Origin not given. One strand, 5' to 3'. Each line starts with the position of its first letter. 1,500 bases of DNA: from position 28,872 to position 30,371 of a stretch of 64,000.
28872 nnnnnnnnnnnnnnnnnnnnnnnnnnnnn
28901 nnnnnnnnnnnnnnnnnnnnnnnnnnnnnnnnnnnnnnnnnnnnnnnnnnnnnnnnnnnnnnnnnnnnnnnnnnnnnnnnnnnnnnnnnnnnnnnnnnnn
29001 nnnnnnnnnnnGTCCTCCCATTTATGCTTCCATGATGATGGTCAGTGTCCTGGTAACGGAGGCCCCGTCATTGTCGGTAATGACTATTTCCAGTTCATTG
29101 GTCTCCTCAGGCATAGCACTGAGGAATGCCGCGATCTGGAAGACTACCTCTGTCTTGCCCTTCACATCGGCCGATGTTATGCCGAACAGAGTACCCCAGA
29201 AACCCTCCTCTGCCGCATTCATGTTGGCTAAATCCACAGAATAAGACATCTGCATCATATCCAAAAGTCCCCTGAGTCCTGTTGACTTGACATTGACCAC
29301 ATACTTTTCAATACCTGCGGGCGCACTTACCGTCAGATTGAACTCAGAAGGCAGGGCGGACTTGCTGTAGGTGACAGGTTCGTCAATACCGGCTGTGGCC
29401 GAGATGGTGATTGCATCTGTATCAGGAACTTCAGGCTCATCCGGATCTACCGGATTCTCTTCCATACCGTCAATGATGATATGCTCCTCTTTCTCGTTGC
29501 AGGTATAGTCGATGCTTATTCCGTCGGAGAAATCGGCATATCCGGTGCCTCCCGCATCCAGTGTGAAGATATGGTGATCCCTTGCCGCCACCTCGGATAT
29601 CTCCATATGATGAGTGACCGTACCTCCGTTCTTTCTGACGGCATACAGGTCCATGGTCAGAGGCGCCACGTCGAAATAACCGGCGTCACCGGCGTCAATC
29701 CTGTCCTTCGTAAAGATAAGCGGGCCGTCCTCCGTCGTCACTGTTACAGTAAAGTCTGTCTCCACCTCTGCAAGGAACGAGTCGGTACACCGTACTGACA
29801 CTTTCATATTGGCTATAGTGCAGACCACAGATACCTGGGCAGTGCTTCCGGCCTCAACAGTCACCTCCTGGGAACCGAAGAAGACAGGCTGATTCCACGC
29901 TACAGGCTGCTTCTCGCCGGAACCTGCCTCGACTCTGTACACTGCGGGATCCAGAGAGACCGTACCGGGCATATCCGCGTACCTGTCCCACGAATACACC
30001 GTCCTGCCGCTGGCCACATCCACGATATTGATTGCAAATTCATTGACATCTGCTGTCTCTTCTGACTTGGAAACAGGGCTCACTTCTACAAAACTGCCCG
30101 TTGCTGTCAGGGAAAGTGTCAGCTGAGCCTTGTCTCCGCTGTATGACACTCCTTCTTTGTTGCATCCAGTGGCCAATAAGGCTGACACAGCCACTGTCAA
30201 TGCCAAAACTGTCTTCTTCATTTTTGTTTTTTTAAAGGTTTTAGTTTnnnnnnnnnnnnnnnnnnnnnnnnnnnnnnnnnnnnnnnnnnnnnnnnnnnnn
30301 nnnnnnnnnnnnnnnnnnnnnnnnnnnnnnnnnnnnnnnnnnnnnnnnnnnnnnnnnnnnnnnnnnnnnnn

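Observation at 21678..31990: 10-kb seven-gene operon encoding only predicted surface lipoproteins plus one small OM beta-barrel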

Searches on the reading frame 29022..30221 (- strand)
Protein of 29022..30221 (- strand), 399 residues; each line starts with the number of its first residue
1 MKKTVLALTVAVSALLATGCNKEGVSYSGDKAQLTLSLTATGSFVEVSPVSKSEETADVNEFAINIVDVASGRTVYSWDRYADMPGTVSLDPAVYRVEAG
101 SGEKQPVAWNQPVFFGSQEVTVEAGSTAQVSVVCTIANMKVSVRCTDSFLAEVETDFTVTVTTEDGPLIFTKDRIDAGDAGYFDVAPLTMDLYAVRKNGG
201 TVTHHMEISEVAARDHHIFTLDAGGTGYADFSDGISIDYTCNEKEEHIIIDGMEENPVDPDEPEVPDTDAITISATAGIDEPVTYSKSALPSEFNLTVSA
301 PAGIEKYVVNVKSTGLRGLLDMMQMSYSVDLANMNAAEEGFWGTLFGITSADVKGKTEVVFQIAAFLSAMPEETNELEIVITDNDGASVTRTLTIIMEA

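Call 3: search_protein_families(library=pfam, proteins=[window:29022-30221:-], max_evalue=0.01)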
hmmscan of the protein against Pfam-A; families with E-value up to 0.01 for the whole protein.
window:29022-30221:- (399 aa): 1 family
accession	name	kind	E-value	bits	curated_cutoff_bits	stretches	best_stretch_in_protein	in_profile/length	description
PF14900.11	DUF4493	-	2.3e-42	145.8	27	1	33-251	4-225/226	Domain of unknown function (DUF4493)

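Call 4: search_protein_families(library=ncbifam, proteins=[window:29022-30221:-], max_evalue=0.01)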
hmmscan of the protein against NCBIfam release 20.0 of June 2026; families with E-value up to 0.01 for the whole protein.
window:29022-30221:- (399 aa): 0 families

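Call 14: find_homologous_proteins(query=window:29022-30221:-, max_evalue=0.001)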
Query window:29022-30221:- (399 aa): 200 proteins with E <= 0.001 among 8000 candidates; the best 120 are listed.
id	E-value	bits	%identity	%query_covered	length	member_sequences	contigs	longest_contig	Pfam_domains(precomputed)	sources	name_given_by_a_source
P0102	1.6e-251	852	98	100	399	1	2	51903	PF14900.12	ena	-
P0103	6.9e-224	761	89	99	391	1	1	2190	PF14900.12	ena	-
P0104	1.0e-223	760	89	99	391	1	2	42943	PF14900.12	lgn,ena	-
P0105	2.2e-223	759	89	99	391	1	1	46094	PF14900.12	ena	-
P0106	3.4e-223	759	89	99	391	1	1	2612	PF14900.12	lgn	-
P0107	3.5e-223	759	89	99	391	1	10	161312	PF14900.12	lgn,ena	-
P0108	3.8e-223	758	89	99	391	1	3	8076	PF14900.12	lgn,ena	-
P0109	7.4e-223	757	89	99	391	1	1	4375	PF14900.12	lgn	-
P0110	7.5e-223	757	89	100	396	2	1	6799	PF14900.12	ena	-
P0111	7.6e-223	757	89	99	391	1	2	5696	PF14900.12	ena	-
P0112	9.0e-223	757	89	99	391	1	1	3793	PF14900.12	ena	-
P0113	1.3e-222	757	89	99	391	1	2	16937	PF14900.12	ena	-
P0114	1.3e-222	757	89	99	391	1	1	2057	PF14900.12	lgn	-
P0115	2.2e-222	756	88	99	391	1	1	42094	PF14900.12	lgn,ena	-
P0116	2.6e-222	756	88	99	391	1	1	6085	PF14900.12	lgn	-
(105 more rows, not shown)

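Call 42: predict_structure(alignment_id=A4)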
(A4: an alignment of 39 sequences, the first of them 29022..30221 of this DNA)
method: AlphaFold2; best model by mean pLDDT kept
length: 399 residues; sequences in the alignment: 39
mean_pLDDT: 79.0   pTM: 0.49
mean pLDDT of the five models: 79.0, 78.6, 77.5, 76.0, 75.2
residues with pLDDT >= 90: 195; 70-90: 106; 50-70: 18; < 50: 80
segments of 3 or more residues with pLDDT < 50: 1-27, 45-53, 225-266
pLDDT, mean of each block of 10 residues (from residue 1): 43 40 46 64 45 62 95 95 89 95 89 91 88 88 88 91 95 91 92 87 82 84 51 44 30 33 52 85 92 93 96 93 94 95 91 96 90 96 96 94
secondary structure, 60 per line:
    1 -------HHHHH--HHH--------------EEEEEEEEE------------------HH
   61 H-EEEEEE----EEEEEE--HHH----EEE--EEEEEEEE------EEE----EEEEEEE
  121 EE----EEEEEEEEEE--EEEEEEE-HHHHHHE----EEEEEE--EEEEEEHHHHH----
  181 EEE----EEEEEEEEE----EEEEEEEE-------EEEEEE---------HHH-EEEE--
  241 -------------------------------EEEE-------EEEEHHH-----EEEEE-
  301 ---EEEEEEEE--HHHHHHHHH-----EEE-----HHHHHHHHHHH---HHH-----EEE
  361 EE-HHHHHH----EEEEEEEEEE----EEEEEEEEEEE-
elements in order: H8-12 E32-40 E63-68 E73-78 E88-90 E93-100 E107-109 E114-122 E127-136 E139-145 H147-152 E158-163 E166-171 H172-176 E181-183 E188-196 E201-208 E216-221 E235-238 E272-275 E283-286 E295-299 E304-311 H314-322 E328-330 H336-346 E358-362 H364-369 E374-383 E388-398

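Call 46: fold_search(model_id=the predicted structure, library=pdb)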
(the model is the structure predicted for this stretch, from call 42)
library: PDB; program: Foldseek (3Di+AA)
matches with E <= 10: 1157; with E <= 0.001: 77
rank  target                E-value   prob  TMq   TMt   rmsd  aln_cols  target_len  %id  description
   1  4p99_A                1.6e-07  1.00  0.15  0.14  29.8       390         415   12  Ca2+-stabilized adhesin helps an Antarctic bacterium reach out and bind ice (released 2014-06-18)
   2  5cag                  1.4e-06  1.00  0.25  0.32  10.0       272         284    8  Crystal structure of a putative adhesin (BACOVA_02677) from Bacteroides ovatus ATCC 8483 at 3.00 A resolution (PSI Commu (released 2015-10-14)
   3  5xyr                  2.3e-06  1.00  0.19  0.08  10.2       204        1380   15  Crystal structure of a serine protease from Streptococcus species (released 2018-08-08)
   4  6fwv_B                3.5e-06  1.00  0.20  0.16  20.9       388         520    7  The Bacillus anthracis TIE protein (released 2018-08-08)
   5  3up6_A                3.9e-06  1.00  0.31  0.37   8.8       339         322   10  Crystal structure of a putative cell adhesion protein (BACOVA_04078) from Bacteroides ovatus ATCC 8483 at 2.80 A resol (released 2011-12-21)
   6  3gf8                  3.9e-06  1.00  0.28  0.37   7.4       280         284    9  Crystal structure of putative polysaccharide binding proteins (DUF1812) (NP_809975.1) from BACTEROIDES THETAIOTAOMICRON  (released 2009-03-24)
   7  4gpv_A                3.9e-06  1.00  0.31  0.36   8.2       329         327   11  Crystal structure of a putative cell adhesion protein (BACEGG_00536) from Bacteroides eggerthii DSM 20697 at 1.67 A re (released 2012-09-19)
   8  6fwv_A                4.5e-06  1.00  0.20  0.17  20.6       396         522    6  The Bacillus anthracis TIE protein (released 2018-08-08)
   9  5irb_A                4.8e-06  0.99  0.14  0.17  28.6       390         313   11  Structural insight into host cell surface retention of a 1.5-MDa bacterial ice-binding adhesin (released 2017-07-19)
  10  4aq1_C                5.0e-06  0.98  0.17  0.11  24.2       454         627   12  Structure of the SbsB S-layer protein of Geobacillus stearothermophilus PV72p2 in complex with nanobody KB6 (released 2012-06-13)
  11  5irb_B                5.3e-06  0.99  0.14  0.16  28.4       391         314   11  Structural insight into host cell surface retention of a 1.5-MDa bacterial ice-binding adhesin (released 2017-07-19)
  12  3up6_B                5.6e-06  1.00  0.31  0.37   8.5       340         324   10  Crystal structure of a putative cell adhesion protein (BACOVA_04078) from Bacteroides ovatus ATCC 8483 at 2.80 A resol (released 2011-12-21)
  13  3gle_C                8.6e-06  0.99  0.17  0.22  13.3       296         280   10  Crystal Structure of the Major Pilin from Streptococcus pyogenes N168A mutant (released 2009-06-02)
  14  8f70                  1.1e-05  0.87  0.17  0.14  26.3       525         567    8  Identification of an Immunodominant region on a Group A Streptococcus T-antigen Reveals Temperature-Dependent Motion in  (released 2023-03-08)
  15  3b2m_A                1.2e-05  1.00  0.18  0.23  13.2       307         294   10  Crystal Structure of the Major Pilin from Streptococcus pyogenes (released 2007-12-18)
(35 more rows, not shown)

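Call 48: search_protein_families(library=pfam, alignment_id=A4, max_evalue=5)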
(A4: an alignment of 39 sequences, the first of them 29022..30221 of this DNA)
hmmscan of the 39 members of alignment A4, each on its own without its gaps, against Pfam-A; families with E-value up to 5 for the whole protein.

A. member 1, window:29022-30221:- (399 aa): 2 families
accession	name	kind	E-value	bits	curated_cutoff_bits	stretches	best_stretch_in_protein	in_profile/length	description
PF14900.11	DUF4493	-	2.3e-42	145.8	27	1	33-251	4-225/226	Domain of unknown function (DUF4493)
PF06280.18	fn3_5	-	0.069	14.3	27.6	1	112-137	56-81/112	Fn3-like domain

B. families by the number of members that match (of 39 scanned): 48 families (the first 25 are shown)
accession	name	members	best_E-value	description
PF14900.11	DUF4493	39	2.5e-53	Domain of unknown function (DUF4493)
PF13205.12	Big_5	6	5.5e-07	Bacterial Ig-like domain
PF06280.18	fn3_5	4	0.069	Fn3-like domain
PF13620.12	CarboxypepD_reg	3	0.016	Carboxypeptidase regulatory-like domain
PF17963.7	Big_9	3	0.74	Bacterial Ig domain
PF14344.12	DUF4397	2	6.5e-05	Domain of unknown function (DUF4397)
PF25136.1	DUF7823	2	0.016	Domain of unknown function (DUF7823)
PF24612.2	Ig_TgrO1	2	0.048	TgrO1-like, immunoglobulin-like domain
PF04881.20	Adeno_GP19K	2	0.44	Adenovirus GP19K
PF16640.11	Big_3_5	1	0.00077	Bacterial Ig-like domain (group 3)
PF22839.2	DUF7015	1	0.00088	Domain of unknown function (DUF7015)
PF17964.7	Big_10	1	0.0013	Bacterial Ig domain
PF09136.16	Glucodextran_B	1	0.0087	Glucodextranase, domain B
PF05506.17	PLipase_C_C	1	0.0092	Bacterial phospholipase C, C-terminal domain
PF03066.21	Nucleoplasmin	1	0.0098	Nucleoplasmin/nucleophosmin domain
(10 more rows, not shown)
